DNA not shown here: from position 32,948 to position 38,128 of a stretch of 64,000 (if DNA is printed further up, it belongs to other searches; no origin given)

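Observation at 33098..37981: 1627-aa protein with a late C-terminal AAA+ module of the MoxR/AAA_5/McrB (helix-2-insert) type and a ~400-aa coiled coil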

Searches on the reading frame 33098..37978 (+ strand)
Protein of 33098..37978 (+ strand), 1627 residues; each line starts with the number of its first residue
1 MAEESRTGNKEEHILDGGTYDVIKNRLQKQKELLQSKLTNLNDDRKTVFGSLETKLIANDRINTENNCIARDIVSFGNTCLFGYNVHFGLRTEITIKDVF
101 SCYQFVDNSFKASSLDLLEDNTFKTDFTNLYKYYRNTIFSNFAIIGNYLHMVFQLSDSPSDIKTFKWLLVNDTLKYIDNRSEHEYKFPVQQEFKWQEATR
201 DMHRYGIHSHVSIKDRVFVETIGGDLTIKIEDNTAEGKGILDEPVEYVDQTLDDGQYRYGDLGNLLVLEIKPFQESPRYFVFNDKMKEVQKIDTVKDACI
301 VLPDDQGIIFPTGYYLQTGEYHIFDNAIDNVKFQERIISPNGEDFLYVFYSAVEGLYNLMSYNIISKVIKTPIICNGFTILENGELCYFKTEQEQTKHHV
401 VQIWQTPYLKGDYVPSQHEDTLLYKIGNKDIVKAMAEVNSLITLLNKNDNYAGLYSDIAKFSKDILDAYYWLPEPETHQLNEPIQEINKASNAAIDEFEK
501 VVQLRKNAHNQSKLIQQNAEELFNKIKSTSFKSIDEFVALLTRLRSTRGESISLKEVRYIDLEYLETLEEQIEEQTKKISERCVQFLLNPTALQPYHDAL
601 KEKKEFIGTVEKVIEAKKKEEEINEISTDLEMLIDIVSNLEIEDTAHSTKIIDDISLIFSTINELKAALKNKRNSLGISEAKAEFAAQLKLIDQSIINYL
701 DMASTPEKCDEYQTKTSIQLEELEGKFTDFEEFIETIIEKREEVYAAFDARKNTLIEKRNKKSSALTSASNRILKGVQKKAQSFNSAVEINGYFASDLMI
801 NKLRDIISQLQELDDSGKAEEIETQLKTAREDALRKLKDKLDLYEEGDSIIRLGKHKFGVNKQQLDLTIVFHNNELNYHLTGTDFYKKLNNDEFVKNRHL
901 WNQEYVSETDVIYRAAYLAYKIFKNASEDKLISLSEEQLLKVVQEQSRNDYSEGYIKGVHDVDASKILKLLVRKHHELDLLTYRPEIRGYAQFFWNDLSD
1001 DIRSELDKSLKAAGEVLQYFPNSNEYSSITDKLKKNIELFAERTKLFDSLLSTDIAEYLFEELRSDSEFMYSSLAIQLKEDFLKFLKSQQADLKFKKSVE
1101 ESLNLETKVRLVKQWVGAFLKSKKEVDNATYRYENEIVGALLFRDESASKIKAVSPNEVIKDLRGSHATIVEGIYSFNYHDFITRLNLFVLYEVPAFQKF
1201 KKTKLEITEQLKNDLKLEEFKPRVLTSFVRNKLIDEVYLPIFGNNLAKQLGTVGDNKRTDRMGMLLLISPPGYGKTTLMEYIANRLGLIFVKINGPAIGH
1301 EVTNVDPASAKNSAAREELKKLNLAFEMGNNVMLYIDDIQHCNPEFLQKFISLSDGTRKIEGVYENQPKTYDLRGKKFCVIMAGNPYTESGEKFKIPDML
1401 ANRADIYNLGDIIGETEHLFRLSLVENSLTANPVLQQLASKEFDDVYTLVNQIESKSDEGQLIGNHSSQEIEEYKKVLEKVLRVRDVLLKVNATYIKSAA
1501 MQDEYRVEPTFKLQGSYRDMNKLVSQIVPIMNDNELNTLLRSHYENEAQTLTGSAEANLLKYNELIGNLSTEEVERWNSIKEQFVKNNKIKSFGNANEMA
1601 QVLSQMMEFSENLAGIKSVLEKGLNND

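Call 4: search_protein_families(library=pfam, proteins=[window:33098-37978:+], max_evalue=1)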
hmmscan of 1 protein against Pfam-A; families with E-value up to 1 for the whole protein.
window:33098-37978:+ (1627 aa): 11 families
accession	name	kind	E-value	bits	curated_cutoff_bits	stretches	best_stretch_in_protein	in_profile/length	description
PF12458.13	DUF3686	-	1.3e-175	584.7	25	1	34-470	2-448/448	ATPase involved in DNA repair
PF25472.1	DUF7902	-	1e-24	86.9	26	1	592-674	2-84/85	Domain of unknown function (DUF7902)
PF00004.35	AAA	-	4.5e-08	34.1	21.2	1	1265-1385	1-109/131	ATPase family associated with various cellular activities (AAA)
PF07728.20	AAA_5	-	7.1e-07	29.7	22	1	1265-1390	2-127/139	AAA domain (dynein-related subfamily)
PF13401.12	AAA_22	-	2.3e-05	25.1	27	1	1262-1356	5-110/130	AAA domain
PF05496.18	RuvB_N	-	9.7e-05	22.6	27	1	1256-1300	27-71/159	Holliday junction DNA helicase RuvB P-loop domain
PF09021.16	HutP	-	0.06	14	25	1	701-788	7-93/128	HutP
PF13191.12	AAA_16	-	0.11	13.4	32.6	0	1257-1286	19-48/167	AAA ATPase domain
PF15219.11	TEX12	-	0.11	13.3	27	0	615-676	23-84/85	Testis-expressed 12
PF25199.1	nSTAND_NTPase5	-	0.11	12.7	34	1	1255-1352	34-118/145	Novel STAND NTPase 5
PF22538.1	HexPS-like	-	0.48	11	28.9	1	612-663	10-61/106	Hexaprenyl diphosphate synthase, small subunit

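Call 6: search_protein_families(library=ncbifam, proteins=[window:33098-37978:+], max_evalue=0.01)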
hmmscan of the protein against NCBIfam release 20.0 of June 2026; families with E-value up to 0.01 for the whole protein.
window:33098-37978:+ (1627 aa): 4 families
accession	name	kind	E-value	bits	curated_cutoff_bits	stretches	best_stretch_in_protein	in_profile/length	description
NF000868.0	PRK00080.1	equivalog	4.6e-05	22.5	282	1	1256-1300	45-89/330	Holliday junction branch migration DNA helicase RuvB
TIGR00635.1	ruvB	equivalog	0.00021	20.4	299.05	1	1256-1299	24-67/305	Holliday junction branch migration DNA helicase RuvB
NF009883.0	PRK13341.1-4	equivalog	0.00039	18.4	668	1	1258-1321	51-109/729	AAA family ATPase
TIGR01243.1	CDC48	subfamily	0.00046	18.6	802.65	1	1265-1300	215-250/733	CDC48 family AAA ATPase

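Call 8: search_solved_structures(query=window:33098-37978:+, max_evalue=0.1, show_alignments=2)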
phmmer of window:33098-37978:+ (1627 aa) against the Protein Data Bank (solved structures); distinct sequences matched with E-value up to 0.1: 85 (the best 60 are shown).
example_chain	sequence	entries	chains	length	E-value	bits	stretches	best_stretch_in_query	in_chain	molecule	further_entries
7wub_D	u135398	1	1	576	0.00012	23.1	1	1265-1310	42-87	Transitional endoplasmic reticulum ATPase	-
7wub_C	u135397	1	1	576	0.00012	23.1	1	1265-1310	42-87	Transitional endoplasmic reticulum ATPase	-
7swl_A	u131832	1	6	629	0.00013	23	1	1231-1298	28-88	Rix7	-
6mck_A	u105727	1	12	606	0.00013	22.9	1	1265-1310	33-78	Transitional endoplasmic reticulum ATPase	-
5vc7_A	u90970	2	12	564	0.00015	22.8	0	1263-1300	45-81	VCP-like ATPase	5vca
5g4g_A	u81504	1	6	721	0.00017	22.6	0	1261-1299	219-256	VCP-LIKE ATPASE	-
5g4f_A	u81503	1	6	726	0.00017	22.5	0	1261-1299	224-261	VCP-LIKE ATPASE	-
6chs_H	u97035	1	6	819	0.00018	22.5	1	1265-1319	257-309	Putative cell division control protein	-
7t3i_A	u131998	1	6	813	0.00022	22.2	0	1231-1298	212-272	Rix7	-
6mat_A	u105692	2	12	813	0.00022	22.2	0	1231-1298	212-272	Rix7 mutant | Rix7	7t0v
7lmy_A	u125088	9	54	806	0.00022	22.2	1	1265-1310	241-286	Transitional endoplasmic reticulum ATPase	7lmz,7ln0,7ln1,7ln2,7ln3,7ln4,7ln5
7rlj_A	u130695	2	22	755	0.00023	22.2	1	1265-1310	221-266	Transitional endoplasmic reticulum ATPase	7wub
8yka_A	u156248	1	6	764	0.00023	22.1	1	1265-1310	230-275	Transitional endoplasmic reticulum ATPase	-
7rlb_A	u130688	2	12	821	0.00023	22.1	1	1265-1310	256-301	Transitional endoplasmic reticulum ATPase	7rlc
5c18_A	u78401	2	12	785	0.00025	22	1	1265-1310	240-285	Transitional endoplasmic reticulum ATPase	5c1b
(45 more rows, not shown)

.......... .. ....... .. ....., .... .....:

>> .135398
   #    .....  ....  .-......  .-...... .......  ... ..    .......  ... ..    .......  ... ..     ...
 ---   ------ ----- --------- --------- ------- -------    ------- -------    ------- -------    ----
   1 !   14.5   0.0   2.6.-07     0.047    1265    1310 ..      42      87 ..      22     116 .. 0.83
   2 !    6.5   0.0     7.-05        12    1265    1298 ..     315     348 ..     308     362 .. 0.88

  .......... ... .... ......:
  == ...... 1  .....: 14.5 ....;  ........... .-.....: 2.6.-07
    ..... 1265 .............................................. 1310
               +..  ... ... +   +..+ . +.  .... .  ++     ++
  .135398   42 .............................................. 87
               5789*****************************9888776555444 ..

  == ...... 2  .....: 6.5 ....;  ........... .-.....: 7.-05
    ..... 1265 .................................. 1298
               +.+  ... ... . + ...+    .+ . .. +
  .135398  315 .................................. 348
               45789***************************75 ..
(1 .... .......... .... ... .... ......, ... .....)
